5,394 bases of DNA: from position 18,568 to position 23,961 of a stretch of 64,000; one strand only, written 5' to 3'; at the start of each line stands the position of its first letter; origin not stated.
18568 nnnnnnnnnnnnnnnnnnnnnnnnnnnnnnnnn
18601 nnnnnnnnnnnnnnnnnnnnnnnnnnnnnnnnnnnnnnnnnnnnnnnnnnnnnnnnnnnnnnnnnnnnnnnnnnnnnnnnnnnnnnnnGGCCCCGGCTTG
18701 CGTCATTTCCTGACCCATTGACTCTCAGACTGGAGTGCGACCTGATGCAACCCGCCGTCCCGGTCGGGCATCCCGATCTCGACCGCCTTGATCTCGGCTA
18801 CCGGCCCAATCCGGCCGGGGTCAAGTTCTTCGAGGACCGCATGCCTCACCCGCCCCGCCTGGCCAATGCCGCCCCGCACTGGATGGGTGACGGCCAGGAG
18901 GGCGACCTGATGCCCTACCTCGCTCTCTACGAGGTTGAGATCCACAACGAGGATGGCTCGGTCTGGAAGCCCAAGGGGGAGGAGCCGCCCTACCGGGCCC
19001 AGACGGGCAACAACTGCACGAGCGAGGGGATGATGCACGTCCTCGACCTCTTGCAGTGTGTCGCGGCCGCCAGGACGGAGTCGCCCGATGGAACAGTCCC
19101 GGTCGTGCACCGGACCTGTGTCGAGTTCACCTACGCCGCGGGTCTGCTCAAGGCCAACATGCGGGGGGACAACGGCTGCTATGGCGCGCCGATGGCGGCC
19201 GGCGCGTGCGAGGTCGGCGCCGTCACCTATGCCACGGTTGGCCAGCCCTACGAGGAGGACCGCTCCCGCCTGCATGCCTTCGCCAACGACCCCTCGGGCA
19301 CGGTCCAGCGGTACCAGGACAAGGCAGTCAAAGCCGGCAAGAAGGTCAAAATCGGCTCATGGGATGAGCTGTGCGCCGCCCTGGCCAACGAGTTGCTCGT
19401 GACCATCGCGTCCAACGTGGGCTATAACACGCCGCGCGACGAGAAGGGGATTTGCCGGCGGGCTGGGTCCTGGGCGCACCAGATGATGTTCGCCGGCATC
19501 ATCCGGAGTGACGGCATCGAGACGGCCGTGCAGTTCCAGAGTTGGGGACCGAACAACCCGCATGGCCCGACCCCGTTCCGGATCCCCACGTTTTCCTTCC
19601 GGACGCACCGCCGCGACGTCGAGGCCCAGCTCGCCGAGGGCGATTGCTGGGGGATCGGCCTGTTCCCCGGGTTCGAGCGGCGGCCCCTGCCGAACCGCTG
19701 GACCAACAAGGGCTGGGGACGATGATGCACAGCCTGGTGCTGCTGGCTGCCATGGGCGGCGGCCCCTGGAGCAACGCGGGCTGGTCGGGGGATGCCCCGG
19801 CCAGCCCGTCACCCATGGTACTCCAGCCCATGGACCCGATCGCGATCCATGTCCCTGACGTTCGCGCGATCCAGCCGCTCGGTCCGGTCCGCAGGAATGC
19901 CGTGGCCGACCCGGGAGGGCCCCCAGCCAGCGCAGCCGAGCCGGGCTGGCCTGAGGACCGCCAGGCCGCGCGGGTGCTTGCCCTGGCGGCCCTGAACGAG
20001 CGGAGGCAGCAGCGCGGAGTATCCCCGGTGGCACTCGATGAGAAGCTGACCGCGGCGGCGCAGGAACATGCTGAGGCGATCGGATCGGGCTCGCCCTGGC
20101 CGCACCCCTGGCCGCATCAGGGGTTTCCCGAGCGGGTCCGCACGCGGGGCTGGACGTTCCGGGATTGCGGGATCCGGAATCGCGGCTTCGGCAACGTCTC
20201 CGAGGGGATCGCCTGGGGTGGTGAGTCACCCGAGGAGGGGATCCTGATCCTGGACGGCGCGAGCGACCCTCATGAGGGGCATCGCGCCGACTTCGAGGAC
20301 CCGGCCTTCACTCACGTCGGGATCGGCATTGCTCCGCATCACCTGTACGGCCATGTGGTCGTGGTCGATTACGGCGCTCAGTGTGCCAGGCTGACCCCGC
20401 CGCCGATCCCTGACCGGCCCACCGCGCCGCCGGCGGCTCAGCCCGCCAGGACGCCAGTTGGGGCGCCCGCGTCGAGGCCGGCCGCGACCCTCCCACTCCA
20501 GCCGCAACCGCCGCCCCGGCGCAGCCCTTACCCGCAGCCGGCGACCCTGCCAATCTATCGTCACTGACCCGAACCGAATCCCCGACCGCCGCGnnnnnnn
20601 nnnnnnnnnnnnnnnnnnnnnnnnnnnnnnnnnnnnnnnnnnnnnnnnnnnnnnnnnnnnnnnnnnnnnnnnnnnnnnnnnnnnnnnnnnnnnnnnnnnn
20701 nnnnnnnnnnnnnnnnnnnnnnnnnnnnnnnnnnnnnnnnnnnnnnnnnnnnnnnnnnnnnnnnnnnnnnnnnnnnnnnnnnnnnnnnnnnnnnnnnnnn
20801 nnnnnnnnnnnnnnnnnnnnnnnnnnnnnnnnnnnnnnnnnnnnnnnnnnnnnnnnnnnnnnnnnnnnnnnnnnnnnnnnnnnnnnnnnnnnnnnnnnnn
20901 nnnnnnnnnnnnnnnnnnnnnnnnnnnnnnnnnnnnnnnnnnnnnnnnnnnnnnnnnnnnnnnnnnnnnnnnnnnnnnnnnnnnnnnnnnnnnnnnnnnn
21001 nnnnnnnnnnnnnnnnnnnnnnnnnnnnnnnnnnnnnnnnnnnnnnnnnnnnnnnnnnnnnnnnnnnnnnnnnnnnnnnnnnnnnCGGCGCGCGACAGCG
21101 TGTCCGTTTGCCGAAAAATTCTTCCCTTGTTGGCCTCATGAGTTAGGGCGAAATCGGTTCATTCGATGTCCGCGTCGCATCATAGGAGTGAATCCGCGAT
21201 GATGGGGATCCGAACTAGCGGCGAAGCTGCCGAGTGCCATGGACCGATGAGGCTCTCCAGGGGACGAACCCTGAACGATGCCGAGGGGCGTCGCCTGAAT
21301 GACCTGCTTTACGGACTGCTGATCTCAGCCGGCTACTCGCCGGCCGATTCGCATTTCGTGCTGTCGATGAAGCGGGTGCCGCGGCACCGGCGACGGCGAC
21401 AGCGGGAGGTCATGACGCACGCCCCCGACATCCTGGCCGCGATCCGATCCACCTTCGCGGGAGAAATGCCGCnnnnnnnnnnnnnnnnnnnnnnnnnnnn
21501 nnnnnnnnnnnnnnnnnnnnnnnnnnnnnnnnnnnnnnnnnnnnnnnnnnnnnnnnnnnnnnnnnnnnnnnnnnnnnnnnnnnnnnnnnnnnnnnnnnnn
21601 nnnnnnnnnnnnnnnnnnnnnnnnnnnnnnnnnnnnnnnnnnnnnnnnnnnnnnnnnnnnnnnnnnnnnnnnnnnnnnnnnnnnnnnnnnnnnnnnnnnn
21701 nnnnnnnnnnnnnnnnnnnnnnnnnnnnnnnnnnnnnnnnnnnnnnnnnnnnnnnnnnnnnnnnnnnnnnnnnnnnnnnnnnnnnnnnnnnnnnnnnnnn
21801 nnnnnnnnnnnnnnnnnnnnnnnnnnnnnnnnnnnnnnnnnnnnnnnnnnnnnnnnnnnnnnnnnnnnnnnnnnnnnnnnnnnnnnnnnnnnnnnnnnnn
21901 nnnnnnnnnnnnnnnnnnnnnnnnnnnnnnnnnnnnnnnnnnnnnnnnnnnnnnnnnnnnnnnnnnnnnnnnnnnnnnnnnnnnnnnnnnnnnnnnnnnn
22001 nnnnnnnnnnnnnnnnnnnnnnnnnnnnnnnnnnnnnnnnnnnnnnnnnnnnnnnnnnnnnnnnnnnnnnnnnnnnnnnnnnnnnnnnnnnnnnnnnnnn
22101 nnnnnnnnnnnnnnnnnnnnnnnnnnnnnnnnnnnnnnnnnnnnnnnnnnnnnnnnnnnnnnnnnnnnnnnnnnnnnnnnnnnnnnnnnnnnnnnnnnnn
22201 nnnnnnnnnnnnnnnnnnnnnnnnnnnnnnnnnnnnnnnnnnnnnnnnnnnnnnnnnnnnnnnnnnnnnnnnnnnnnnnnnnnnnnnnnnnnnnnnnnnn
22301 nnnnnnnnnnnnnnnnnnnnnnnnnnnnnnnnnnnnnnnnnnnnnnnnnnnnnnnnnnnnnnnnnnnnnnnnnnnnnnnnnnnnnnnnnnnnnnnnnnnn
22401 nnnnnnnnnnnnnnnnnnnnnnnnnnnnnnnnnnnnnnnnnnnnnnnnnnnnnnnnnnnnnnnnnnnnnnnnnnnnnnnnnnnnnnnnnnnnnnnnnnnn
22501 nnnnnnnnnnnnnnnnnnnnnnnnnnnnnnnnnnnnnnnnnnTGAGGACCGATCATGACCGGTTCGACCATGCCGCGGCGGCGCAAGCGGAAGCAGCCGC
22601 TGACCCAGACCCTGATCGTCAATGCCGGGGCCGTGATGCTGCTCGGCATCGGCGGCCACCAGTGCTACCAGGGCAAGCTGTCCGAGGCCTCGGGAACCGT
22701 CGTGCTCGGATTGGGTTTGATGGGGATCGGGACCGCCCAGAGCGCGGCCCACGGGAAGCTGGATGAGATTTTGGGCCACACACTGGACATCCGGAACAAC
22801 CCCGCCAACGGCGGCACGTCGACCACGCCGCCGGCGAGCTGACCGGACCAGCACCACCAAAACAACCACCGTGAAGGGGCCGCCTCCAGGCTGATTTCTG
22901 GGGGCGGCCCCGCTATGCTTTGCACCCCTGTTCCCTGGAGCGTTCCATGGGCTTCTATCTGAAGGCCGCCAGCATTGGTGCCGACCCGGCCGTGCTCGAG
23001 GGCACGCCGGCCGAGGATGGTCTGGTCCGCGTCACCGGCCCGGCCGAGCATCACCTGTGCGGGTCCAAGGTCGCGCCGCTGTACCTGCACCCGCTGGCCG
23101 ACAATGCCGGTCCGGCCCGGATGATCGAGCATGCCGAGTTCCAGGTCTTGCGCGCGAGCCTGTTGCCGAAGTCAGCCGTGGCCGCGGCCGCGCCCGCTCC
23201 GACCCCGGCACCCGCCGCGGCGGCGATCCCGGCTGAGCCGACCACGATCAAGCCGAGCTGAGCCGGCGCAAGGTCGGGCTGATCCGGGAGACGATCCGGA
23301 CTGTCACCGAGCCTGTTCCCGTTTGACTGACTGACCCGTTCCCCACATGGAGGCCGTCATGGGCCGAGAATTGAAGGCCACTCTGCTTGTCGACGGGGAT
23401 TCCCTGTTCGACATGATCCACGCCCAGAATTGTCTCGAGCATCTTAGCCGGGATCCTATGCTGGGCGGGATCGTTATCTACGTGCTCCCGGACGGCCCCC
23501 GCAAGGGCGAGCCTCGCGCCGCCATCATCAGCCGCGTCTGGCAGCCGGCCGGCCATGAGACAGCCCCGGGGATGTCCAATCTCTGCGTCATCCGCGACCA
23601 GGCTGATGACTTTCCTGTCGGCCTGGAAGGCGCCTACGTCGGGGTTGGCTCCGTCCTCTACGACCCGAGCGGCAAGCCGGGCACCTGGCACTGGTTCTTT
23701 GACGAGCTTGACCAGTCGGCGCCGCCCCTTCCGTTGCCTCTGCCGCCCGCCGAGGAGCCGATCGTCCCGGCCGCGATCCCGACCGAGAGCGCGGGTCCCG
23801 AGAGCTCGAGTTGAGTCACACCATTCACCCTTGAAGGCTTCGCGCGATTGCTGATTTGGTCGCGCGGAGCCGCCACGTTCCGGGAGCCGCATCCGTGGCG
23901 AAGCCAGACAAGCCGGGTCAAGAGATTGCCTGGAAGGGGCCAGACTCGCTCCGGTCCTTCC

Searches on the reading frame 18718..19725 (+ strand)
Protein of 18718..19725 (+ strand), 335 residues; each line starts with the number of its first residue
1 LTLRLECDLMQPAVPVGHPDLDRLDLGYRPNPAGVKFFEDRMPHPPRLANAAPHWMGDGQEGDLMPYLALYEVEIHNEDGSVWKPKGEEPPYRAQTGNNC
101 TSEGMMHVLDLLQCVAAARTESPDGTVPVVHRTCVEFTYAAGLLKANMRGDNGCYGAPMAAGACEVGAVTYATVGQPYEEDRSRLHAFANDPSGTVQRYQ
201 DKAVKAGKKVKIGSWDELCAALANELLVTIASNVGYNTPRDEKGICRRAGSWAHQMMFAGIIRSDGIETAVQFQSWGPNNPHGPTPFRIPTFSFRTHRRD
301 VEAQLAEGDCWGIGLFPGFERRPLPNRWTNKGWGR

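Call 10: search_protein_families(library=pfam, proteins=[window:18718-19725:+], max_evalue=0.01)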
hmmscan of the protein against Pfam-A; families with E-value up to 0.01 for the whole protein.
window:18718-19725:+ (335 aa): 0 families

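Call 106: search_solved_structures(query=window:18745-19722:+, max_evalue=0.1)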
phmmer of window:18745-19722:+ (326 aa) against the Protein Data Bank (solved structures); distinct sequences matched with E-value up to 0.1: 0.

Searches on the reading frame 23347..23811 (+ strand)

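Call 3: search_protein_families(library=pfam, proteins=[window:23347-23811:+], max_evalue=0.01)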
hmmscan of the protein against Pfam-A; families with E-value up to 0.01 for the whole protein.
window:23347-23811:+ (155 aa): 0 families

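Call 4: search_protein_families(library=phrogs, proteins=[window:23347-23811:+], max_evalue=0.01)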
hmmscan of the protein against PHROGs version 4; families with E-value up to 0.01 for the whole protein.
window:23347-23811:+ (155 aa): 1 family
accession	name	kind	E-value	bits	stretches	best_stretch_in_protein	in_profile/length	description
phrog_2293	-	unknown function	0.00017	22.6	1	37-116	6-73/244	-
